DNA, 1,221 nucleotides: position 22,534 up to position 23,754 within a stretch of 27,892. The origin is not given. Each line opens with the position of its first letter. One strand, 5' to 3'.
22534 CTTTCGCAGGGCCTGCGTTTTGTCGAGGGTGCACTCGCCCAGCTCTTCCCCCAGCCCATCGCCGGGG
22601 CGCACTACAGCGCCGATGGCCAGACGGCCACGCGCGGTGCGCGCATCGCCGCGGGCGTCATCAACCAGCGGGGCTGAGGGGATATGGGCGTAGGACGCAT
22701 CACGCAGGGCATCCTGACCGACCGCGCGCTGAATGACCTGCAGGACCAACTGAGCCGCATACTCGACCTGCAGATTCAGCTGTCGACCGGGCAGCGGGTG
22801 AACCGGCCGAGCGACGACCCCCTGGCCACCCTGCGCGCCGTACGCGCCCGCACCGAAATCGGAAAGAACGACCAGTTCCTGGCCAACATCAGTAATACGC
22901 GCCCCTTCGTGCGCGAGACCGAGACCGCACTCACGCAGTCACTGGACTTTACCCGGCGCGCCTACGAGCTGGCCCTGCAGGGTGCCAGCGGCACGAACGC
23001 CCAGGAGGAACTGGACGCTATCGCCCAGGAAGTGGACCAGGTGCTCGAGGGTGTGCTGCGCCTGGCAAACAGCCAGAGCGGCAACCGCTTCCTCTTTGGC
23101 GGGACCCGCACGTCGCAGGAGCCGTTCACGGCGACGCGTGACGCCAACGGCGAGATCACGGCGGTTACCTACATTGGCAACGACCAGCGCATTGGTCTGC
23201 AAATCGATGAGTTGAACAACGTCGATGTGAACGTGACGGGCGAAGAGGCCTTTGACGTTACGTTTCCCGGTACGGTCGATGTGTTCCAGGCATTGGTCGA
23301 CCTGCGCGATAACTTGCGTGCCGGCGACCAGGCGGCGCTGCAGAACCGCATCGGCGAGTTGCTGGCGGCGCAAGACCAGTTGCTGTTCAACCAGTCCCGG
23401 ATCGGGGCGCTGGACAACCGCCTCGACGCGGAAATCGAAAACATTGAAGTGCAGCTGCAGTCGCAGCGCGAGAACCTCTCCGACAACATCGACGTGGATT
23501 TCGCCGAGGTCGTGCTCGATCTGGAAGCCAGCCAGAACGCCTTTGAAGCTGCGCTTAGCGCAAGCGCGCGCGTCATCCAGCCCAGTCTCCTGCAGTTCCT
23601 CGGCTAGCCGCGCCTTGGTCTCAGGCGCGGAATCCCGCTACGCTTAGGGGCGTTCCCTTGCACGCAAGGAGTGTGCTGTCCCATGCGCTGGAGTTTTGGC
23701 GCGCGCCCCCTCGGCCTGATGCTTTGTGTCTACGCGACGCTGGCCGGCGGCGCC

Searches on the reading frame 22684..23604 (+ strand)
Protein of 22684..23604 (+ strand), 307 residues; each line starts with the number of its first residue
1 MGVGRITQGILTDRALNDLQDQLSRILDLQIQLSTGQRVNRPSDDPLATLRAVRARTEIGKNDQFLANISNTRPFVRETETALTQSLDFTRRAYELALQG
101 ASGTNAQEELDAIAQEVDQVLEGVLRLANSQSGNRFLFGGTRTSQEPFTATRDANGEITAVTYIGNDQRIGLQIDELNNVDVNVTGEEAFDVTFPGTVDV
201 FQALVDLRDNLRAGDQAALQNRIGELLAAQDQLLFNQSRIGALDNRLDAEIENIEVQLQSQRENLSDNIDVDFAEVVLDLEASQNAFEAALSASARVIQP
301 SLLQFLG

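Call 3: search_protein_families(library=pfam, proteins=[window:22684-23604:+], max_evalue=1)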
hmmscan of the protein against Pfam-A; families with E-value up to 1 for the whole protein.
window:22684-23604:+ (307 aa): 6 families
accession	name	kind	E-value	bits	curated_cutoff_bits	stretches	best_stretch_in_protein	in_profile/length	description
PF00669.25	Flagellin_N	-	2.9e-16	60.2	26.6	1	14-141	9-137/139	Bacterial flagellin N-terminal helical region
PF00700.27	Flagellin_C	-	8.1e-06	26.5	23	1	231-306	9-86/86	Bacterial flagellin C-terminal helical region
PF11629.13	Mst1_SARAH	-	0.12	12.8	23.1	1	237-270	13-46/48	C terminal SARAH domain of Mst1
PF08402.16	TOBE_2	-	0.13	12.8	21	1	153-188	17-52/76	TOBE domain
PF24696.1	UGSC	-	0.23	12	25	1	69-124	36-90/172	UGSC family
PF10774.15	DUF4226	-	0.8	10.4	23.5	0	100-135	35-72/115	Domain of unknown function (DUF4226)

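Call 4: search_protein_families(library=ncbifam, proteins=[window:22684-23604:+], max_evalue=1)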
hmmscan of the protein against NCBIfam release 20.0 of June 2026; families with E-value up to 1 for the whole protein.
window:22684-23604:+ (307 aa): 27 families (the best 25 are shown)
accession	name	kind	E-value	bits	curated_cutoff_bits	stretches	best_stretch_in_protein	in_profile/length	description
TIGR02550.1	flagell_flgL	equivalog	1.2e-68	232.2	127.2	2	5-191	1-183/387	flagellar hook-associated protein FlgL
NF005187.0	PRK06663.1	equivalog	1.1e-52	179.2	337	2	4-190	2-198/419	flagellar hook-associated protein 3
NF005980.0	PRK08073.1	equivalog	4.7e-35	121.3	291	1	14-305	11-286/287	flagellar hook-associated protein 3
NF009361.0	PRK12717.1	equivalog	3.6e-28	98.4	407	2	15-192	12-185/524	flagellar hook-associated protein 3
NF006265.0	PRK08412.1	equivalog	7.1e-22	77.4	749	2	5-190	2-178/827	flagellar hook-associated protein FlgL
NF011282.0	PRK14692.1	equivalog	5.5e-19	67.9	878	2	5-157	2-154/749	flagellar hook-associated protein FlgL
NF006489.0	PRK08913.1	equivalog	2e-13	50.5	217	1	20-306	19-302/303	flagellin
NF009444.0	PRK12802.1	equivalog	4.7e-12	46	332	1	12-295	14-268/282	flagellin domain-containing protein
NF009446.0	PRK12804.1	subfamily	2.3e-11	43.7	352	1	31-276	28-268/301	flagellin Hag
NF009362.0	PRK12718.1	equivalog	1.2e-10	41.1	602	2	6-198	3-192/510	flagellar hook-associated protein FlgL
NF009449.0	PRK12807.1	subfamily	3.1e-10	40.1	347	1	20-280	20-258/287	flagellin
NF004669.0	PRK06008.1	equivalog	4.6e-10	39.4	230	2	93-153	90-149/348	flagellar hook-associated family protein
NF006468.0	PRK08869.1-3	subfamily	3.3e-09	36.3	436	2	12-144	14-144/378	polar flagellin E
NF038071.1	lat_flg_LafA_2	exception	5.9e-09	35.7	365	1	12-284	14-259/284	lateral flagellin LafA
NF009445.0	PRK12803.1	equivalog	7.5e-08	32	450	1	29-137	26-134/335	flagellin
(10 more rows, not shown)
